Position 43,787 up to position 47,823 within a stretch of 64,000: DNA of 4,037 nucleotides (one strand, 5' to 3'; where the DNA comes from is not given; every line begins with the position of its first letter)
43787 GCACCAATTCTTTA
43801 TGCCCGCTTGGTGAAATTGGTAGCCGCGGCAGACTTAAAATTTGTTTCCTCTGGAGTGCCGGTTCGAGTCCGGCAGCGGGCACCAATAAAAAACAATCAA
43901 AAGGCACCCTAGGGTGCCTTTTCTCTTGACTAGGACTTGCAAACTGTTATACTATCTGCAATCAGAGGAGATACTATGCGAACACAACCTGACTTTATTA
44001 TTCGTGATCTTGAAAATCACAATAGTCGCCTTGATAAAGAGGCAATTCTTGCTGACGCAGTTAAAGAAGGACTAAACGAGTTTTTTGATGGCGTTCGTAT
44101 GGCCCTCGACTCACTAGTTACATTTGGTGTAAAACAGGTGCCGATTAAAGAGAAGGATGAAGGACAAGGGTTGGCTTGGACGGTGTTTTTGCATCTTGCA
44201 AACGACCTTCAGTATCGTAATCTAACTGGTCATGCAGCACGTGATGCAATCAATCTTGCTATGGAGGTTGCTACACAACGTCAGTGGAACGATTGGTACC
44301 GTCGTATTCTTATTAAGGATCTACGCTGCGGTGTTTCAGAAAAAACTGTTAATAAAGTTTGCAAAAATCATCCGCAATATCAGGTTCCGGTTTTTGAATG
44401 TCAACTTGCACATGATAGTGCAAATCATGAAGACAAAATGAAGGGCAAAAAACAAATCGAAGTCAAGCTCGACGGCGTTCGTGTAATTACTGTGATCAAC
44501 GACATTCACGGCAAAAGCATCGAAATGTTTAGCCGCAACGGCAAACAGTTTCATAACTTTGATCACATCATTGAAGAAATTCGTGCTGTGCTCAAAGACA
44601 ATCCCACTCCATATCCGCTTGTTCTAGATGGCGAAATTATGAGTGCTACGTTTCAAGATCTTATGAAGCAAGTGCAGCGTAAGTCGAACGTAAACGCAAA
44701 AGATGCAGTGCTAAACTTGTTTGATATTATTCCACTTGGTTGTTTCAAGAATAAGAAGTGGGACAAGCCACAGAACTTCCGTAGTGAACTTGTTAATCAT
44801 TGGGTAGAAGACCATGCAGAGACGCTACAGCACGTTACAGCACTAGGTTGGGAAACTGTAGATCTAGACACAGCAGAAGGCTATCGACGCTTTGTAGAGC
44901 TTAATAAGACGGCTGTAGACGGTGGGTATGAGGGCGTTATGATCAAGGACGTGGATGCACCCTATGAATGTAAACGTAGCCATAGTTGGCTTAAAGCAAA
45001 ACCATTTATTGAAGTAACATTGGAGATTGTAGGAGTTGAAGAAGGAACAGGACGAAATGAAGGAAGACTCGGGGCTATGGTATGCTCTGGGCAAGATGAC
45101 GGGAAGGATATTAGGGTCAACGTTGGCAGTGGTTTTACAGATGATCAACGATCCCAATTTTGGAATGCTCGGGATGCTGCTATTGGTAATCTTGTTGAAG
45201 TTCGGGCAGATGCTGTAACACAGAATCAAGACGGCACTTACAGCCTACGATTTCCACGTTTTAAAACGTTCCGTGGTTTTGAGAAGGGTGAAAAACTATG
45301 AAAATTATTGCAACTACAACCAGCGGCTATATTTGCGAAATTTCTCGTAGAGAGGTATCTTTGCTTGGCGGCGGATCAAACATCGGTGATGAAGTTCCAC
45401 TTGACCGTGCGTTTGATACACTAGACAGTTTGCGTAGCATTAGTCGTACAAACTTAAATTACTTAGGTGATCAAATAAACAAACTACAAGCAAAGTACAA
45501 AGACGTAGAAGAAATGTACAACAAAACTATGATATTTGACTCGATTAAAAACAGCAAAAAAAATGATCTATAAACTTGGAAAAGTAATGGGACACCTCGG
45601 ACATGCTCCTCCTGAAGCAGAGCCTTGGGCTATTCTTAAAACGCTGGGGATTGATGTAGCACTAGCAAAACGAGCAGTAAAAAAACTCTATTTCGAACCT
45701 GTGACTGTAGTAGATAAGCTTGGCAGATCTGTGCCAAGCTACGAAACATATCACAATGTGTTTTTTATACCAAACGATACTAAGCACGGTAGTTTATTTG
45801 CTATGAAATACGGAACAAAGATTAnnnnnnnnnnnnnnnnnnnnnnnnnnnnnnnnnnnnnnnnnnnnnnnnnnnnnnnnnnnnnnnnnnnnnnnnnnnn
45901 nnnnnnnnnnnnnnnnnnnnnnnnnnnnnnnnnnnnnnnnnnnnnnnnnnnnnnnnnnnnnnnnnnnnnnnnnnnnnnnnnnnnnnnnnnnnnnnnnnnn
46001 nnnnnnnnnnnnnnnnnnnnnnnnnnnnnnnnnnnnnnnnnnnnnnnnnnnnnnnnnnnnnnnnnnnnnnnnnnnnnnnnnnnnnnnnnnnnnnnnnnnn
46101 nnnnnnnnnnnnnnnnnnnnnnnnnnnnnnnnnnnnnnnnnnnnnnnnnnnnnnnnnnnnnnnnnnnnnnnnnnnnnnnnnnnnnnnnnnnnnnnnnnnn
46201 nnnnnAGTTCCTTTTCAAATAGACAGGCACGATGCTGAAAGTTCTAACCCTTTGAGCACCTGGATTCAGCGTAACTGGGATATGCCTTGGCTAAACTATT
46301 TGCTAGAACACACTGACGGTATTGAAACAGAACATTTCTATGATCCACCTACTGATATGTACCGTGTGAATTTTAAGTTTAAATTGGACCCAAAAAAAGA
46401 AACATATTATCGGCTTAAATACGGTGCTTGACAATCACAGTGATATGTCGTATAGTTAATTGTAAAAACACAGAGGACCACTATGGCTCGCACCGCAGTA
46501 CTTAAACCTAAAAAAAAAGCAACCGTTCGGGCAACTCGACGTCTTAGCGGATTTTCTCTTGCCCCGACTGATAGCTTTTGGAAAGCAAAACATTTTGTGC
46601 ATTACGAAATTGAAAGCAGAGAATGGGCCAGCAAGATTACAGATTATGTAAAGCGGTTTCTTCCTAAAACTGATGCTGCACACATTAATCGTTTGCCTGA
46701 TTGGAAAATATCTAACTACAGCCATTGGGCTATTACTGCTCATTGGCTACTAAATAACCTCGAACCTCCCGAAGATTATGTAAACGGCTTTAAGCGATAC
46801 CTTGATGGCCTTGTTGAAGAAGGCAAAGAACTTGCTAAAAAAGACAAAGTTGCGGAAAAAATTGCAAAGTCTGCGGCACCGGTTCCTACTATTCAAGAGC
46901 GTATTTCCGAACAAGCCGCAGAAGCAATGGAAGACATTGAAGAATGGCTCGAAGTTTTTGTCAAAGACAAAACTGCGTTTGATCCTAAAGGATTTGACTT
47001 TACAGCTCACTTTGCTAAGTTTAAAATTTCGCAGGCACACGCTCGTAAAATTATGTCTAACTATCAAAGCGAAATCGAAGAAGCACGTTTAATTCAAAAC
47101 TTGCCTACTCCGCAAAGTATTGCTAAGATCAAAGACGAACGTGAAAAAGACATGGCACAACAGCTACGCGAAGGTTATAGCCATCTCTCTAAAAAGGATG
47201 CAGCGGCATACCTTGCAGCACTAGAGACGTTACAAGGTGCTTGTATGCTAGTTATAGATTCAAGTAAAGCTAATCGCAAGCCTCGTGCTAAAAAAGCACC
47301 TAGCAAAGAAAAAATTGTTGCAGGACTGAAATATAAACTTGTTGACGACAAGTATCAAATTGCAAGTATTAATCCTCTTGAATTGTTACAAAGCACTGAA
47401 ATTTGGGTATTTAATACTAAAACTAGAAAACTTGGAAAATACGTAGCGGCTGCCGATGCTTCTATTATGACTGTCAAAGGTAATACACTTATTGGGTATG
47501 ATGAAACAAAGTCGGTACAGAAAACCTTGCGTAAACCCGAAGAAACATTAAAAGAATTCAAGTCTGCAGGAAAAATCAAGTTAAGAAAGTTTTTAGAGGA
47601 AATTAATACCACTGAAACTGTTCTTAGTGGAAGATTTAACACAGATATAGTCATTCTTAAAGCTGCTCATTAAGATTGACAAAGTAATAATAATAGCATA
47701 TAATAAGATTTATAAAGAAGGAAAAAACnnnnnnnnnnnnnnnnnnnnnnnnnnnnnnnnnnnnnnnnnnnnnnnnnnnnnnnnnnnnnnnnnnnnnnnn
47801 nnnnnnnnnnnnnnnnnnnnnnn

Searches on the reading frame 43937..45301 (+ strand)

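Call 20: search_protein_families(library=phrogs, proteins=[window:43937-45301:+], max_evalue=0.00001)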
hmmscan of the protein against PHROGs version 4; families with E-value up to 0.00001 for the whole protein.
window:43937-45301:+ (454 aa): 1 family
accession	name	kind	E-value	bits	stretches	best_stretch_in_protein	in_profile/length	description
phrog_114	-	DNA, RNA and nucleotide metabolism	1.7e-89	302.1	1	21-447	94-499/634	ATP-dependent DNA ligase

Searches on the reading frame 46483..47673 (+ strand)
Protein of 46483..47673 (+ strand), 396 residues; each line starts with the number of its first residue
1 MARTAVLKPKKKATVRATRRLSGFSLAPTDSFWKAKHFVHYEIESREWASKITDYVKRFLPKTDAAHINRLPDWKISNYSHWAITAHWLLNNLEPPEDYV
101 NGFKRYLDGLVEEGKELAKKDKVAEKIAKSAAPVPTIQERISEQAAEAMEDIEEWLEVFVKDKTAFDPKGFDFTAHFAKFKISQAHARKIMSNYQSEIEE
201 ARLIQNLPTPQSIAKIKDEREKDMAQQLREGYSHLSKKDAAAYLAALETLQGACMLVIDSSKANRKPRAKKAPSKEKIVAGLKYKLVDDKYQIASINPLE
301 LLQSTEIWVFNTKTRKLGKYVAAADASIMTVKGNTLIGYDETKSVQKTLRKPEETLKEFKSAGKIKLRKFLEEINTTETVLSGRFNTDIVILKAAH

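Call 20: search_protein_families(library=phrogs, proteins=[window:46483-47673:+], max_evalue=0.00001)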
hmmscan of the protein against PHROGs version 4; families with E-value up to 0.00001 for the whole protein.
window:46483-47673:+ (396 aa): 1 family
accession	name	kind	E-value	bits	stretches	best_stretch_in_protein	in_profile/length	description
phrog_11903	-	unknown function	7.2e-44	151.4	1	19-394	21-382/383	-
